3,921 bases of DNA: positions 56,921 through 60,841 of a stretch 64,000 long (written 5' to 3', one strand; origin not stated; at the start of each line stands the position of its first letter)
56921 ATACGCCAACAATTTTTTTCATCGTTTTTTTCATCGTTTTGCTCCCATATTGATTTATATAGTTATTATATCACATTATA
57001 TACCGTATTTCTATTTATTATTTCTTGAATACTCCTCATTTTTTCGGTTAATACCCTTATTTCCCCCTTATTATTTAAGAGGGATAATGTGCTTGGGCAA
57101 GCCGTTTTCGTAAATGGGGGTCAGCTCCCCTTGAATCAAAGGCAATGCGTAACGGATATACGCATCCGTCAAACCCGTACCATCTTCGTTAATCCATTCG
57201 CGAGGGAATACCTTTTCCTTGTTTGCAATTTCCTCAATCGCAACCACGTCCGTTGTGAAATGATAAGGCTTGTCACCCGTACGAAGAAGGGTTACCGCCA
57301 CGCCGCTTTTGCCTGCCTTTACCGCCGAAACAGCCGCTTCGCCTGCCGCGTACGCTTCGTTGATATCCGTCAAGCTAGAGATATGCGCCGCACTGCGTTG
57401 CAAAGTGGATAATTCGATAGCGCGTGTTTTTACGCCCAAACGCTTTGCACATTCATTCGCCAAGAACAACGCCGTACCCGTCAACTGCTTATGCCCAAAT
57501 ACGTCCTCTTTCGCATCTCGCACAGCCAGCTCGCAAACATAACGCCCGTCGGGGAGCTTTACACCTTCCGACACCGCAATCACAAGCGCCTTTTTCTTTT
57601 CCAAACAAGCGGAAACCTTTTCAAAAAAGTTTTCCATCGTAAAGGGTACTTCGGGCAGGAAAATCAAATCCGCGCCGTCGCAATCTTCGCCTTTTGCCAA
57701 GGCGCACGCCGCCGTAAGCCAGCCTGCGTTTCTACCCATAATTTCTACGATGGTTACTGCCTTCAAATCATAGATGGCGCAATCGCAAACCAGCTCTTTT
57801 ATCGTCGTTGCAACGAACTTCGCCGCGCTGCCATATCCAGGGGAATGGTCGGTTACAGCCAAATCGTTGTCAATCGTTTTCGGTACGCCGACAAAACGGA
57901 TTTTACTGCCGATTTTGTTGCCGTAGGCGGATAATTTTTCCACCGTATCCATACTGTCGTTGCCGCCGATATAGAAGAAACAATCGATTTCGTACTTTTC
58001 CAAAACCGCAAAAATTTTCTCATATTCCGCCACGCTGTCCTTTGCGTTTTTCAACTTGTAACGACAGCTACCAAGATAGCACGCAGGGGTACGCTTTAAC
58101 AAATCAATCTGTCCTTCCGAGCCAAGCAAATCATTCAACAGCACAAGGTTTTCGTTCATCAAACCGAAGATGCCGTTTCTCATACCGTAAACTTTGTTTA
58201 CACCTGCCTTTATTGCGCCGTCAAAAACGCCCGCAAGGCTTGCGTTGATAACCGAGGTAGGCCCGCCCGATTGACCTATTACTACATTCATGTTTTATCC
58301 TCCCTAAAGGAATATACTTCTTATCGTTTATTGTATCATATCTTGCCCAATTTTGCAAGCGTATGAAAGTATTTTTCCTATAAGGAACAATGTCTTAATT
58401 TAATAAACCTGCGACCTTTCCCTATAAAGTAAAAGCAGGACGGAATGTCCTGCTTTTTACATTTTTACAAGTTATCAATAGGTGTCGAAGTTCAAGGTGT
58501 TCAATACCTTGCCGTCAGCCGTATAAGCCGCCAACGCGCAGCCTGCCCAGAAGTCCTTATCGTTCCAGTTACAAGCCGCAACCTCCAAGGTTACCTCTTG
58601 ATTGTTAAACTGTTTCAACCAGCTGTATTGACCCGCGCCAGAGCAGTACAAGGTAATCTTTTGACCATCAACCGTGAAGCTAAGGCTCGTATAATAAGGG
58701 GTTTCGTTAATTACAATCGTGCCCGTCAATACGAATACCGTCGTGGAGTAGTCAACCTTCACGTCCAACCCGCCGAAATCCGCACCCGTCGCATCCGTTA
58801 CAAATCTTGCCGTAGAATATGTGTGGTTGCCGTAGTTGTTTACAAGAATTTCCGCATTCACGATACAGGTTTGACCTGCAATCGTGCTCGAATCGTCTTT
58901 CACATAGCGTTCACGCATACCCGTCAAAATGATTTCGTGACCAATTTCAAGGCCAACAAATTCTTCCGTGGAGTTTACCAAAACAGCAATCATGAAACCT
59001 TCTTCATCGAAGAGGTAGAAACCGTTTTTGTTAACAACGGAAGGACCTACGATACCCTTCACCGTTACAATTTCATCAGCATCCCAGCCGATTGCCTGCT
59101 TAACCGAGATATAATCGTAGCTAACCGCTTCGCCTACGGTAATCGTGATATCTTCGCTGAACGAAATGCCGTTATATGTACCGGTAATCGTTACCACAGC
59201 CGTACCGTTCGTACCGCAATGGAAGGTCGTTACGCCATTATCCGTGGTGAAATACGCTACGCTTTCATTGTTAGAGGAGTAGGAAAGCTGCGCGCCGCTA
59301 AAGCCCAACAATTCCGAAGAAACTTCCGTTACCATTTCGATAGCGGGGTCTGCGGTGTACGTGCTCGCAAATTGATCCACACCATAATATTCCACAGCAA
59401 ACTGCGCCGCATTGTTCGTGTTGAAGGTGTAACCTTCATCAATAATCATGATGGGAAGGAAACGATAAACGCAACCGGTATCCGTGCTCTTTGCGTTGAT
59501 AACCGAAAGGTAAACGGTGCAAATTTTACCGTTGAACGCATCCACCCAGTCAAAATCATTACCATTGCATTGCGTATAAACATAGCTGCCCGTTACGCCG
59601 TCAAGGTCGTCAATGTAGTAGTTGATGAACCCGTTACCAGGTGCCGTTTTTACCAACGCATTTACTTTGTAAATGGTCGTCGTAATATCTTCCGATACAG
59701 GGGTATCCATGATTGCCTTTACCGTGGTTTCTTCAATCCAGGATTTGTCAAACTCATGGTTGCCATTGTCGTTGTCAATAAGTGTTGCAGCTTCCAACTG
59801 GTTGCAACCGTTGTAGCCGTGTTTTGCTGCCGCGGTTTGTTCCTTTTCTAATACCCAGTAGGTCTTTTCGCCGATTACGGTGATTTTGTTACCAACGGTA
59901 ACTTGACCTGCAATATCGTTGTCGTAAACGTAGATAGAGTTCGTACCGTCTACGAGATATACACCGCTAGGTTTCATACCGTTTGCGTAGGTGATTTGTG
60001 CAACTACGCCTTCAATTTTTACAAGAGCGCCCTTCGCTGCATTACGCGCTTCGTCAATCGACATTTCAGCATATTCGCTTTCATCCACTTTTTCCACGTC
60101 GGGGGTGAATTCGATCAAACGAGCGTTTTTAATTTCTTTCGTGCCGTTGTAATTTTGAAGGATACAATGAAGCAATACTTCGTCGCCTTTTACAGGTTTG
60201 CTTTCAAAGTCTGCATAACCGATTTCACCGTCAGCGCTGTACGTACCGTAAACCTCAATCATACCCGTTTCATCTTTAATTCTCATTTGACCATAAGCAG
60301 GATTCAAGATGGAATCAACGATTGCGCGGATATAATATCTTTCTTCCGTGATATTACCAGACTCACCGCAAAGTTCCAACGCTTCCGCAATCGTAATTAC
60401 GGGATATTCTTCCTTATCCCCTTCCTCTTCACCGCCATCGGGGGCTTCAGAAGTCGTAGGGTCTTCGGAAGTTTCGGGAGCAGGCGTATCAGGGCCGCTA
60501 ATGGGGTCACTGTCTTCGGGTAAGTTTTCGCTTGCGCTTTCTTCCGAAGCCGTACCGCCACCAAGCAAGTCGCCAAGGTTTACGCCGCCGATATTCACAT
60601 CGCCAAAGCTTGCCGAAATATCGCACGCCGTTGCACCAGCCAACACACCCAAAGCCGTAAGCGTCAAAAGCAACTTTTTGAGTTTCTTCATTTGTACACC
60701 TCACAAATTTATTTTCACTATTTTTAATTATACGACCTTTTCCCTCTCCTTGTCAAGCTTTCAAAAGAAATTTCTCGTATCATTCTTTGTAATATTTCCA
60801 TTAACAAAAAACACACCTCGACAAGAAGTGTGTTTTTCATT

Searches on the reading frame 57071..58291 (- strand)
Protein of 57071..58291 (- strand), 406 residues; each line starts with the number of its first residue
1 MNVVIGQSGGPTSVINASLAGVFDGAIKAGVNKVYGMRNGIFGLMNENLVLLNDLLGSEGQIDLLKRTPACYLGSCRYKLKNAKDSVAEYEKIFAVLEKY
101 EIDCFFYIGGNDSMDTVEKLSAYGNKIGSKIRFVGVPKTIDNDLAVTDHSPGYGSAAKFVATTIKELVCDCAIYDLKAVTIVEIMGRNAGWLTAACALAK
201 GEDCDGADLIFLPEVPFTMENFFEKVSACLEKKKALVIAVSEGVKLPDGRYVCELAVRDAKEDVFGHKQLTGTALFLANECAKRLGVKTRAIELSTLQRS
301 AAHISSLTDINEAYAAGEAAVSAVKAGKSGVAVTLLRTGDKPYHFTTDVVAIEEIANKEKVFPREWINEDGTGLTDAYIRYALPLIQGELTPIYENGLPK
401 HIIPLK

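Call 37: search_protein_families(library=pfam, proteins=[window:57071-58291:-])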
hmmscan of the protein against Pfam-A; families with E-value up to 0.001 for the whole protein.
window:57071-58291:- (406 aa): 1 family
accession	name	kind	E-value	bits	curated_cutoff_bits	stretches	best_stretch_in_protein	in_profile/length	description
PF00365.25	PFK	-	6.3e-63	213.2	30.9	1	2-290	1-274/277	Phosphofructokinase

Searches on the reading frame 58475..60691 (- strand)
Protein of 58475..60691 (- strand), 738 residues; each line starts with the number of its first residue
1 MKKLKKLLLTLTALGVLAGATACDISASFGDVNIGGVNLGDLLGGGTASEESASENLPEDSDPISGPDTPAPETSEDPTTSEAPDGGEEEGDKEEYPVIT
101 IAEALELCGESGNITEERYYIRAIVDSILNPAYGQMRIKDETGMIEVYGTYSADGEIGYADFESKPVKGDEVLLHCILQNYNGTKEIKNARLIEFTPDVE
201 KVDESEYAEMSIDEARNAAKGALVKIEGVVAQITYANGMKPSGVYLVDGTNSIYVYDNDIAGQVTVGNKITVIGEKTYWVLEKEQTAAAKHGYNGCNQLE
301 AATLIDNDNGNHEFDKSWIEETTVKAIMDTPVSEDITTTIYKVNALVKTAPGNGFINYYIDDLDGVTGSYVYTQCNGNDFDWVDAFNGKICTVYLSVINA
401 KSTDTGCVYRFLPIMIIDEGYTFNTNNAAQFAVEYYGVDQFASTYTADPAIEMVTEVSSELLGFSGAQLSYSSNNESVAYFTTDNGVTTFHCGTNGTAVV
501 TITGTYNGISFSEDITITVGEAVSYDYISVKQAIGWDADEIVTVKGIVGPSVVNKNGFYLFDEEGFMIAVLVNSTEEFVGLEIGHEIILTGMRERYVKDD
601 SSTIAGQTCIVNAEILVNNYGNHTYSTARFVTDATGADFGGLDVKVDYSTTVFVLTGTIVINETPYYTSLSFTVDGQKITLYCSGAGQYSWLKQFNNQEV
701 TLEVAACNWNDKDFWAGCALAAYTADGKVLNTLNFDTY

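Call 37: search_protein_families(library=pfam, proteins=[window:58475-60691:-])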
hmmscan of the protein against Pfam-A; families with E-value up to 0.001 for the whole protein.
window:58475-60691:- (738 aa): 1 family
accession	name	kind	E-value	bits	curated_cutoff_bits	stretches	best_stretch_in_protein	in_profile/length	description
PF01336.31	tRNA_anti-codon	-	0.00038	20.8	27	0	136-189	20-69/75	OB-fold nucleic acid binding domain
